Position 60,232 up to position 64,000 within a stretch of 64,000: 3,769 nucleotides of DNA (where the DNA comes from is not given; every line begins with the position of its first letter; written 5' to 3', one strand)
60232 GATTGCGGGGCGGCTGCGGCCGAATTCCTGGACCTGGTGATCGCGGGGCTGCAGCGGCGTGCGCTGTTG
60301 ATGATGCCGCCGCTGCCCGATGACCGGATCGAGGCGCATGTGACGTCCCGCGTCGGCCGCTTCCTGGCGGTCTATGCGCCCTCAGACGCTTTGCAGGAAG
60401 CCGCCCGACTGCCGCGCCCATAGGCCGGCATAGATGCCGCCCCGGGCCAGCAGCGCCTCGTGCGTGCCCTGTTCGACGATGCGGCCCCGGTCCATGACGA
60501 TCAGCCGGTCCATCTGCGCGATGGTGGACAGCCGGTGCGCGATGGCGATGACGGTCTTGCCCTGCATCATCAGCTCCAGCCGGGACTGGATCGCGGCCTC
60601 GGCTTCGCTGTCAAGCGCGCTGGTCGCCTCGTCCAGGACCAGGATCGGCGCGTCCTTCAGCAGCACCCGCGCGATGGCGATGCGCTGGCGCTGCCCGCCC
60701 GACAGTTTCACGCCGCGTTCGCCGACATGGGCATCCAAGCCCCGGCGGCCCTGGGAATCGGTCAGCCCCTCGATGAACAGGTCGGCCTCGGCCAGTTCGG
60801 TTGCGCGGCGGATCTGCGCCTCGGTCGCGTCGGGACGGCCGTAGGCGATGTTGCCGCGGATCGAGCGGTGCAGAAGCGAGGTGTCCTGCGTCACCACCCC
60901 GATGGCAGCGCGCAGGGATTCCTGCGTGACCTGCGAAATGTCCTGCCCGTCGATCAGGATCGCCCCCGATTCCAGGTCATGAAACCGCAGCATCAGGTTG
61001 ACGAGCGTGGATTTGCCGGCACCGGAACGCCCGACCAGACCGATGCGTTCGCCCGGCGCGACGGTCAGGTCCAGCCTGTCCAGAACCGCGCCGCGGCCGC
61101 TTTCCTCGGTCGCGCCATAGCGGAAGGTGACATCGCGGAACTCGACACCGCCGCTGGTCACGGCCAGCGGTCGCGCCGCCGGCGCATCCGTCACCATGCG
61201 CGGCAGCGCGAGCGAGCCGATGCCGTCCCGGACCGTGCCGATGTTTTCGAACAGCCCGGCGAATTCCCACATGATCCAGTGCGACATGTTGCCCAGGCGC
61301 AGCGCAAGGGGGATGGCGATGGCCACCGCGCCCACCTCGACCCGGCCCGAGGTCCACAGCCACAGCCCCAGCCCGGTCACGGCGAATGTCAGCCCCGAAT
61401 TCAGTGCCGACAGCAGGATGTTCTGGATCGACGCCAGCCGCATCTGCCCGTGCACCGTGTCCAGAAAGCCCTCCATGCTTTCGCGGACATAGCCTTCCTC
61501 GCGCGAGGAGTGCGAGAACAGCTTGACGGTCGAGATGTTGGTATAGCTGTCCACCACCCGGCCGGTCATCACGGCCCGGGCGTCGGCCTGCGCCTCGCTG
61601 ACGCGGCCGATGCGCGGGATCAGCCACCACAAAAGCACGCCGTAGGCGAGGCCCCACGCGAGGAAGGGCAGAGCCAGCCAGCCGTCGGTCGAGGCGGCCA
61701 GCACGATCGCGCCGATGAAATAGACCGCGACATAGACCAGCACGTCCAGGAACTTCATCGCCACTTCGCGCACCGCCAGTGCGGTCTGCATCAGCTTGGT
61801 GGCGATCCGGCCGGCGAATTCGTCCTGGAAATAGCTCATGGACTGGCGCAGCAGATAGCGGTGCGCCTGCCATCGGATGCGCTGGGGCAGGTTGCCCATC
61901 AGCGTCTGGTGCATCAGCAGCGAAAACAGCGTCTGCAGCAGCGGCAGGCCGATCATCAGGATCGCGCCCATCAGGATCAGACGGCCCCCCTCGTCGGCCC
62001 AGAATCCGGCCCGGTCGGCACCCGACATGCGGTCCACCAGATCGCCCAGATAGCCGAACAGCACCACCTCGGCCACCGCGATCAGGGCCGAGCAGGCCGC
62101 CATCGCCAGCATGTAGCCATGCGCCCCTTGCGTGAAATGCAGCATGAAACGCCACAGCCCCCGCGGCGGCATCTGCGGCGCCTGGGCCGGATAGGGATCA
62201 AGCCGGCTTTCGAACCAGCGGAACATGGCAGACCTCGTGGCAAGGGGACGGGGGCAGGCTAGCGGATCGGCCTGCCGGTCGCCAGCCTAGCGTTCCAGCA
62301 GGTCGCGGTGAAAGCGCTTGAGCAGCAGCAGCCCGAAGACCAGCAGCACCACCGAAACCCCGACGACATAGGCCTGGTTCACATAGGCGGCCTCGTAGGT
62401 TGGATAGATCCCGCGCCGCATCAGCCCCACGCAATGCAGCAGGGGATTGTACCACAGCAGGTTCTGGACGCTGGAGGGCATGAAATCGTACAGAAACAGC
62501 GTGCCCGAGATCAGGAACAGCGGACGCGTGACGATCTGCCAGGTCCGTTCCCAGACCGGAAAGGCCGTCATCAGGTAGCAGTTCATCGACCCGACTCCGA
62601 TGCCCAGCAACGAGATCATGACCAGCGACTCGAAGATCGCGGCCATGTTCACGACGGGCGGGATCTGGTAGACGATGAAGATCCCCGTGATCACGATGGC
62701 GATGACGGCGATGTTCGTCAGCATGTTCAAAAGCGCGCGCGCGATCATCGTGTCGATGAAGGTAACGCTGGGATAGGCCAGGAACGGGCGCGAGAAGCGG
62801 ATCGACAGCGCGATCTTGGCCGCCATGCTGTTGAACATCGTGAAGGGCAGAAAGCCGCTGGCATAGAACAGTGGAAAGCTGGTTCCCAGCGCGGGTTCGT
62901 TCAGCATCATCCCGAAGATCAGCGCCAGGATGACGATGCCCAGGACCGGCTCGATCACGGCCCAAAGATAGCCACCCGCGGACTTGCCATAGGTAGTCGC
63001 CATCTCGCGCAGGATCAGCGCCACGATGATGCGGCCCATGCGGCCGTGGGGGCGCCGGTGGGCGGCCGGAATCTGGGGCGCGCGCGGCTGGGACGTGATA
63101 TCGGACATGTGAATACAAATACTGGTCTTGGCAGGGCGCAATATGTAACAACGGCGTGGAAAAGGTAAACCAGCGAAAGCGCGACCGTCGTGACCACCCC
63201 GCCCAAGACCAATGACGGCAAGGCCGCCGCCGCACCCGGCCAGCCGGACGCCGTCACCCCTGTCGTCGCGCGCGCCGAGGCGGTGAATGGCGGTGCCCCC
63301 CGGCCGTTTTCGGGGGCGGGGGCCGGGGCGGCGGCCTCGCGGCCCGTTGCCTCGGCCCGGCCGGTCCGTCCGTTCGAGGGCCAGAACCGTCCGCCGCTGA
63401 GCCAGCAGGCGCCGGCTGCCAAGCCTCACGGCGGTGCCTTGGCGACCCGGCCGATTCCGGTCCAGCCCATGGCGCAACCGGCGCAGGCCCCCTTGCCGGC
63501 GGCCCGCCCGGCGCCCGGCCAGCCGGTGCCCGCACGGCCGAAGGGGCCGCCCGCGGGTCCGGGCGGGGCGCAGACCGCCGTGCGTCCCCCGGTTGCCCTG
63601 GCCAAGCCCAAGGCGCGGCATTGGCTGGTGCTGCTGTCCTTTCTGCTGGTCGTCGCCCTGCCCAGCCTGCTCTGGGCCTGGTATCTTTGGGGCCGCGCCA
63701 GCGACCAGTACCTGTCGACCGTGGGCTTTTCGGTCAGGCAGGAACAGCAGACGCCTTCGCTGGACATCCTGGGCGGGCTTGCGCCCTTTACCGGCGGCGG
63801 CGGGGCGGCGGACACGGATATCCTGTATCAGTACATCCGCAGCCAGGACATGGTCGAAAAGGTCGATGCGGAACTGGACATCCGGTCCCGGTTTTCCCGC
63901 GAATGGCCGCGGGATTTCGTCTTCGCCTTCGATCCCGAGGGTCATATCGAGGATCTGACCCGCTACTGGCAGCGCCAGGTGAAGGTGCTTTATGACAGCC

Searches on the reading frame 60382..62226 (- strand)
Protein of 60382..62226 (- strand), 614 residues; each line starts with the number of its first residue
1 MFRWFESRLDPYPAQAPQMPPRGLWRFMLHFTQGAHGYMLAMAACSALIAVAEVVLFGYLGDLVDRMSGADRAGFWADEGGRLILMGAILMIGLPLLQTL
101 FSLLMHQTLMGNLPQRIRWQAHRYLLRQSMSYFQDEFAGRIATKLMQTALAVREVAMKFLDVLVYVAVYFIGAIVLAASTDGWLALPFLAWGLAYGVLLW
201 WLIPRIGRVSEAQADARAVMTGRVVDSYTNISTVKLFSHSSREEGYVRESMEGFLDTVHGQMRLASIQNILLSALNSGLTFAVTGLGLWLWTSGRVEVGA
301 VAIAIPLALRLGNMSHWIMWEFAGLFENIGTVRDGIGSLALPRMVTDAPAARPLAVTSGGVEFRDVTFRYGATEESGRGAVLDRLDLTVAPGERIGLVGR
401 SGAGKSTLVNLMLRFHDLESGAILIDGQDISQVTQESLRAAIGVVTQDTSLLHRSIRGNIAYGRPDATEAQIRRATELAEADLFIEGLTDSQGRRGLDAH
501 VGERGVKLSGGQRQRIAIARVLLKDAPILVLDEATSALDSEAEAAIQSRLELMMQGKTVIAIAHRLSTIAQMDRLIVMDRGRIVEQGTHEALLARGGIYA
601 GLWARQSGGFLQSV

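Call 58: search_protein_families(library=pfam, proteins=[window:60382-62226:-], max_evalue=0.001)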
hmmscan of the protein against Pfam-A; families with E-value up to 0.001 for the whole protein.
window:60382-62226:- (614 aa): 3 families
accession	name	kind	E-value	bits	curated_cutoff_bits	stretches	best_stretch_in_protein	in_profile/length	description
PF00005.33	ABC_tran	-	2.5e-32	112.8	25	1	382-536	1-137/137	ABC transporter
PF00664.28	ABC_membrane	-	7e-21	75.6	28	1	42-303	4-262/274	ABC transporter transmembrane region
PF02463.25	SMC_N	-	1.4e-07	31.6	40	1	424-578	112-211/220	RecF/RecN/SMC N terminal domain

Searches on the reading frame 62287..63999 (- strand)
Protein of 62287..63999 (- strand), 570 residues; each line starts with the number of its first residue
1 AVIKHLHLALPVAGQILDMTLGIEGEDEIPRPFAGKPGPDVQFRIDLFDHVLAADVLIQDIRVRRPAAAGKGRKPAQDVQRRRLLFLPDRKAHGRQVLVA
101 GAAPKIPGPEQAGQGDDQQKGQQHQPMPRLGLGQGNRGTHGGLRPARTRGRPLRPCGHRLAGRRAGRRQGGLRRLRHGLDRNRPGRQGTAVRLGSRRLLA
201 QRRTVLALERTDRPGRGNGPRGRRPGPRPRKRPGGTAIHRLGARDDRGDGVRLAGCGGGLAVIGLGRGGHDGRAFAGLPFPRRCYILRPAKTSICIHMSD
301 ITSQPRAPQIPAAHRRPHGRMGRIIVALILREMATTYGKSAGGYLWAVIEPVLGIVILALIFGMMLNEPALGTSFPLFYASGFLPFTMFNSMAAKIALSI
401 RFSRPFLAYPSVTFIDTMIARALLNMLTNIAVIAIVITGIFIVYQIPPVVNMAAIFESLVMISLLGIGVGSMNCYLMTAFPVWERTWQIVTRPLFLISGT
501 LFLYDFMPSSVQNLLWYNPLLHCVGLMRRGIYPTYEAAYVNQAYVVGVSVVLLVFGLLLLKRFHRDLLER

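Call 58: search_protein_families(library=pfam, proteins=[window:62287-63999:-], max_evalue=0.001)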
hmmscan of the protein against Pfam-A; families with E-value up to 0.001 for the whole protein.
window:62287-63999:- (570 aa): 1 family
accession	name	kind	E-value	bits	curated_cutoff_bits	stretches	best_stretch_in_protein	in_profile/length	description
PF01061.29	ABC2_membrane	-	8.3e-10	39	26.9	1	325-530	3-209/211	ABC-2 type transporter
